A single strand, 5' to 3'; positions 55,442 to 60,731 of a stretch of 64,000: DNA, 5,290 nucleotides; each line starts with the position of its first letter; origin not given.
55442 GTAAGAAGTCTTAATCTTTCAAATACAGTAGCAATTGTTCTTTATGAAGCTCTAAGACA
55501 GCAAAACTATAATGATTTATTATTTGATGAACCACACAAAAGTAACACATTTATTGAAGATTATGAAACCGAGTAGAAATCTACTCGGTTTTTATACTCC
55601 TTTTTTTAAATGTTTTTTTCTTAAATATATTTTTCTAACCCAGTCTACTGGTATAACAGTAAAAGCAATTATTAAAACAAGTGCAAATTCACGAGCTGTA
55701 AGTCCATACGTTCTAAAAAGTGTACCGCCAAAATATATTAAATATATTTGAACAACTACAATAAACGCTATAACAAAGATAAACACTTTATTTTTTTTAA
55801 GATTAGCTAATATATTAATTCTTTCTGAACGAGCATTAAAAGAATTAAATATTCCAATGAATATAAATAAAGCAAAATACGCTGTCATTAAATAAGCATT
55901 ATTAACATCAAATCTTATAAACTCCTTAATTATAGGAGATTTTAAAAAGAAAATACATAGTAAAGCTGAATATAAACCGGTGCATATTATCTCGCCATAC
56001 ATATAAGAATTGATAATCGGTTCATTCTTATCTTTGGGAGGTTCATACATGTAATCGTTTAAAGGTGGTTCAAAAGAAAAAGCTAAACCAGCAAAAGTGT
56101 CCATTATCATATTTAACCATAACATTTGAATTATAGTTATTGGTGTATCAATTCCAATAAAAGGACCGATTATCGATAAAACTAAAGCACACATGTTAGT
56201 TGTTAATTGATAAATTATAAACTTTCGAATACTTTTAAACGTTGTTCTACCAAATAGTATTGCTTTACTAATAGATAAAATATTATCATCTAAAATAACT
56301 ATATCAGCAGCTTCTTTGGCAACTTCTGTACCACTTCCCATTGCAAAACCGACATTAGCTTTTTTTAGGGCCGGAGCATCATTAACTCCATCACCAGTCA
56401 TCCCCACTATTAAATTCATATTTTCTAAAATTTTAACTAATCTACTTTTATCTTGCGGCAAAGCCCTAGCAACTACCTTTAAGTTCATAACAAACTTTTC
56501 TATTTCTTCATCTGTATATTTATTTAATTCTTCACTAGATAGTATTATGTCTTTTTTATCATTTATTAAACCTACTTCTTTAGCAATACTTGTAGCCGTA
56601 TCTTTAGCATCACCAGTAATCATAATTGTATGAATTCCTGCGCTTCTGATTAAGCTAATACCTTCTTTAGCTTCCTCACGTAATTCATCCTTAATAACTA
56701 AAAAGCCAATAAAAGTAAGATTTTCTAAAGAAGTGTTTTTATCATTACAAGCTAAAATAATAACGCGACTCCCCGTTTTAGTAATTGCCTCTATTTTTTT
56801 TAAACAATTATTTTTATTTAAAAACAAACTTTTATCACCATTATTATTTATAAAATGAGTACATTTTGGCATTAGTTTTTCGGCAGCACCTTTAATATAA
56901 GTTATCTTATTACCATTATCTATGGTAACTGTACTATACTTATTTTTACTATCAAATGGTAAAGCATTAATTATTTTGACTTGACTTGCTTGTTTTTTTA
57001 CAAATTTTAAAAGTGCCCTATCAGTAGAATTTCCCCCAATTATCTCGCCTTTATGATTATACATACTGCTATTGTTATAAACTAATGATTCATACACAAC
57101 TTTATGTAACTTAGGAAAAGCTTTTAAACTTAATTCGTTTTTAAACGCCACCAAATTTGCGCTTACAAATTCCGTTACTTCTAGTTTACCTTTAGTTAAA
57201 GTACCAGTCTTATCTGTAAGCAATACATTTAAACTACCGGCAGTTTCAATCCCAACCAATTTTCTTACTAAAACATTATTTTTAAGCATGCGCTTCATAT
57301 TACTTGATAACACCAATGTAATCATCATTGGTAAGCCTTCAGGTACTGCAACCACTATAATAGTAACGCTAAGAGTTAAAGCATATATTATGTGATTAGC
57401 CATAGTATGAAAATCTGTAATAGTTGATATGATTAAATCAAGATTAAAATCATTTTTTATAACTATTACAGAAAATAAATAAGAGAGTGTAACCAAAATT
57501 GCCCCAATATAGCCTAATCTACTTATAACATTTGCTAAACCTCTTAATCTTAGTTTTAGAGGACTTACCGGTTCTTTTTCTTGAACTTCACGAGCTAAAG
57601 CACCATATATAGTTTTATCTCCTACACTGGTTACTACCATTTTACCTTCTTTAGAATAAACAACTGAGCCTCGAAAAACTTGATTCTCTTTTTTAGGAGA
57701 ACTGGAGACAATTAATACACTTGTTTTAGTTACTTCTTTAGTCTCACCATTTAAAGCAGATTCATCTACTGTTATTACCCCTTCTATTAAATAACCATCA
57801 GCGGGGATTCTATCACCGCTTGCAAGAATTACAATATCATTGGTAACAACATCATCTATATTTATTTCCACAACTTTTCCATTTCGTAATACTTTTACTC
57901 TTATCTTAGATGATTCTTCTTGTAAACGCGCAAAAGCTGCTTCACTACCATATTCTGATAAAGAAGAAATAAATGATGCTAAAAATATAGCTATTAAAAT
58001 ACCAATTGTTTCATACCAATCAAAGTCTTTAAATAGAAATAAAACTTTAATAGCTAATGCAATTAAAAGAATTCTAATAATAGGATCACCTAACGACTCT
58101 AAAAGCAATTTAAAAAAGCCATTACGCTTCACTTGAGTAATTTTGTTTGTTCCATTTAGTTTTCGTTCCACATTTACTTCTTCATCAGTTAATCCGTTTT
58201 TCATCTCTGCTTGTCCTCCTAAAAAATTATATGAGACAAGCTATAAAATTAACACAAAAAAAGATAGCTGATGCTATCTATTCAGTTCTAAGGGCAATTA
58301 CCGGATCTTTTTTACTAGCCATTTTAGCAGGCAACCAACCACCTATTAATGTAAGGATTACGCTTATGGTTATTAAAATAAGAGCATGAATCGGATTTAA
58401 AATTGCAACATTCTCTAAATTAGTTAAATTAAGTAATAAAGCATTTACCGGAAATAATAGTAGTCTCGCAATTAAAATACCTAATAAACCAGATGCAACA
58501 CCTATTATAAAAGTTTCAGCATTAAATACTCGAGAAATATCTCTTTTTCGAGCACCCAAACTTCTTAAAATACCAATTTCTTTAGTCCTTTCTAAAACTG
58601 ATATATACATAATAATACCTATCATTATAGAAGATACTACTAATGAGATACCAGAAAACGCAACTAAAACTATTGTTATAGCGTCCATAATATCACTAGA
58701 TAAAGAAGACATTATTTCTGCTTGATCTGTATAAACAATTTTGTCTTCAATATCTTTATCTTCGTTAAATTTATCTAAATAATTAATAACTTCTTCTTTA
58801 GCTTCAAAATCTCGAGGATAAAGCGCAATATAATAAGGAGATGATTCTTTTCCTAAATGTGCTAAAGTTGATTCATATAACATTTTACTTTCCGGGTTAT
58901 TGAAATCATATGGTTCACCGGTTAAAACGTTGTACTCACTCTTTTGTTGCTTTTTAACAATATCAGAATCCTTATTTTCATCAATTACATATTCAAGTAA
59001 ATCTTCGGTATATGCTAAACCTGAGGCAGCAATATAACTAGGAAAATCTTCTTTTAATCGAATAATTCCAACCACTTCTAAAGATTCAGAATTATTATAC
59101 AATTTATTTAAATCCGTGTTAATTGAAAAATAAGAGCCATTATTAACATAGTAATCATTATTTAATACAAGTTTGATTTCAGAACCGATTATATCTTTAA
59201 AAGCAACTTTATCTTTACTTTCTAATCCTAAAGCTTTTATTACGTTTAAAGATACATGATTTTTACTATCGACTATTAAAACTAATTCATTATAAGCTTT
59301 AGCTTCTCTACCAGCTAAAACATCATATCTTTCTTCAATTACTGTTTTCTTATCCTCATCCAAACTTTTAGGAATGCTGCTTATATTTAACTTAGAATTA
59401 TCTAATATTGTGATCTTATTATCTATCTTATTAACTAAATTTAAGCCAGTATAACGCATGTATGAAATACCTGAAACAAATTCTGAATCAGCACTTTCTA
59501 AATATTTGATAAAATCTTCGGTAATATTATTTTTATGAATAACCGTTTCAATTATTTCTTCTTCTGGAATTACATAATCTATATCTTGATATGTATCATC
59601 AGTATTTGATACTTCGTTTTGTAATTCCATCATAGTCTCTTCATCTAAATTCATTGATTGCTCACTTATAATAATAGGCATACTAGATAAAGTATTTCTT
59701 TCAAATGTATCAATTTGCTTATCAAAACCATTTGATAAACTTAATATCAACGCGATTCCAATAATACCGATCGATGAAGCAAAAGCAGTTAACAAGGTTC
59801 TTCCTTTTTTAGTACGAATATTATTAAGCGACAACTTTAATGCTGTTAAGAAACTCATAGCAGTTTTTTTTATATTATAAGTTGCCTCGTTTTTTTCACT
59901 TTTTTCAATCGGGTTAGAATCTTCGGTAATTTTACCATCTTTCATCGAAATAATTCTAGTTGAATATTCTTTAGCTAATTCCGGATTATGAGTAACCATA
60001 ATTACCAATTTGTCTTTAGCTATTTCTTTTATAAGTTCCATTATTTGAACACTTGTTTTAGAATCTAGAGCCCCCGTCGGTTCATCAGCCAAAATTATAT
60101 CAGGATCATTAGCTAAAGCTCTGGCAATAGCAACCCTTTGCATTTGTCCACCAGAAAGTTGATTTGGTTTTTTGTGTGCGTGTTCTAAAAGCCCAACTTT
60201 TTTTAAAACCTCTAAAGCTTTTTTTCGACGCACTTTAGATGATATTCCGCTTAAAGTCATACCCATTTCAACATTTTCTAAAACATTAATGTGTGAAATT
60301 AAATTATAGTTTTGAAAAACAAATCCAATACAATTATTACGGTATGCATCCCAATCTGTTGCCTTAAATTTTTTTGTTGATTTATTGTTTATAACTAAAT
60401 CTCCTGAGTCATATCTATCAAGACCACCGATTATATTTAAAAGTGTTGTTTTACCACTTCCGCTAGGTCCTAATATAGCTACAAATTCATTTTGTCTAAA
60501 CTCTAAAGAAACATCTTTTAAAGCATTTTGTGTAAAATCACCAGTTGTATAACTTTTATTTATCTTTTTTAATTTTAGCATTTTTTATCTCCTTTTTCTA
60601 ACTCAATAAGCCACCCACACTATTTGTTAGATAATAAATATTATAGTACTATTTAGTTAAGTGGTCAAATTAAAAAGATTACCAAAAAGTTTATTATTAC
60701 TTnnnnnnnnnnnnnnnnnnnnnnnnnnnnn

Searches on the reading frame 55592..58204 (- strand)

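Call 76: search_protein_families(library=pfam, proteins=[window:55592-58204:-], max_evalue=0.00001)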
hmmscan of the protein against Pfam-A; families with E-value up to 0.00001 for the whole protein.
window:55592-58204:- (870 aa): 6 families
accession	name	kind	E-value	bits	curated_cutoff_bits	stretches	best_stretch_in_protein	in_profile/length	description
PF00689.26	Cation_ATPase_C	-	1e-38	133.3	27.3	1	687-859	2-174/175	Cation transporting ATPase, C-terminus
PF00122.25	E1-E2_ATPase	-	5.5e-37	127.5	28.1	1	99-309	3-181/181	E1-E2 ATPase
PF00702.32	Hydrolase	-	7.4e-17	62.8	26.4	1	327-617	3-191/191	haloacid dehalogenase-like hydrolase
PF13246.12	Cation_ATPase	-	1.2e-10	41.7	21.7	1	376-451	3-91/91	Cation transport ATPase (P-type)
PF00690.31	Cation_ATPase_N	-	1.6e-10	40.9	20.4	1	2-52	18-68/69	Cation transporter/ATPase, N-terminus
PF08282.18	Hydrolase_3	-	8.8e-06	26.1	20.9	1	603-649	209-255/255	haloacid dehalogenase-like hydrolase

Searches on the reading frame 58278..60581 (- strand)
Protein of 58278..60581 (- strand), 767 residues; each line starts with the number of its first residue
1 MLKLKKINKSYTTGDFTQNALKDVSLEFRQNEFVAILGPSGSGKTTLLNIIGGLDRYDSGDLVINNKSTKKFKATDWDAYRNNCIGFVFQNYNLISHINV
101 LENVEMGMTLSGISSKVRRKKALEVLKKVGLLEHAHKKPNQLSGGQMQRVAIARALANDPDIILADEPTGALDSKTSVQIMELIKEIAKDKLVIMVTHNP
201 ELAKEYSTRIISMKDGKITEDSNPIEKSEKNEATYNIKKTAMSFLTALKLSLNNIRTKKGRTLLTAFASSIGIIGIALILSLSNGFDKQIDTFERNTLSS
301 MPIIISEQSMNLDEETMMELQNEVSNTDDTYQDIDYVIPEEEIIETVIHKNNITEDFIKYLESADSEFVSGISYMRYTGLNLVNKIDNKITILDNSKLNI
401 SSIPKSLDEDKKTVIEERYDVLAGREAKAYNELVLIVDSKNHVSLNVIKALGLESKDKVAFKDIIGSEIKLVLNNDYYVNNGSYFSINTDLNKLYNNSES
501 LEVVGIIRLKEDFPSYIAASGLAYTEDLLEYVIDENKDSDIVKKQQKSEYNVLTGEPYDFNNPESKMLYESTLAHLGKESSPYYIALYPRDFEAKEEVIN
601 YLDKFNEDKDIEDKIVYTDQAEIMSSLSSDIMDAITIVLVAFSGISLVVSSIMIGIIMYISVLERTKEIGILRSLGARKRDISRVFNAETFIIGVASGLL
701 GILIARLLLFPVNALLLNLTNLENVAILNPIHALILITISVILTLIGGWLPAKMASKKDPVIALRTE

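Call 76: search_protein_families(library=pfam, proteins=[window:58278-60581:-], max_evalue=0.00001)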
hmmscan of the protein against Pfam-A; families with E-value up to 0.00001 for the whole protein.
window:58278-60581:- (767 aa): 4 families
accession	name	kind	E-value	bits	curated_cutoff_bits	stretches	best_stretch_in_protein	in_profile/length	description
PF00005.33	ABC_tran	-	2.8e-34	119.1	25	1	21-169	1-136/137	ABC transporter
PF02687.27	FtsX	-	1.7e-19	70.5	25.5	1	641-760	2-120/120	FtsX-like permease C-terminal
PF02463.25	SMC_N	-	4.7e-08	33.2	40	1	22-208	16-207/220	RecF/RecN/SMC N terminal domain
PF13304.12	AAA_21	-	7.3e-07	30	27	0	33-63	1-34/304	AAA domain, putative AbiEii toxin, Type IV TA system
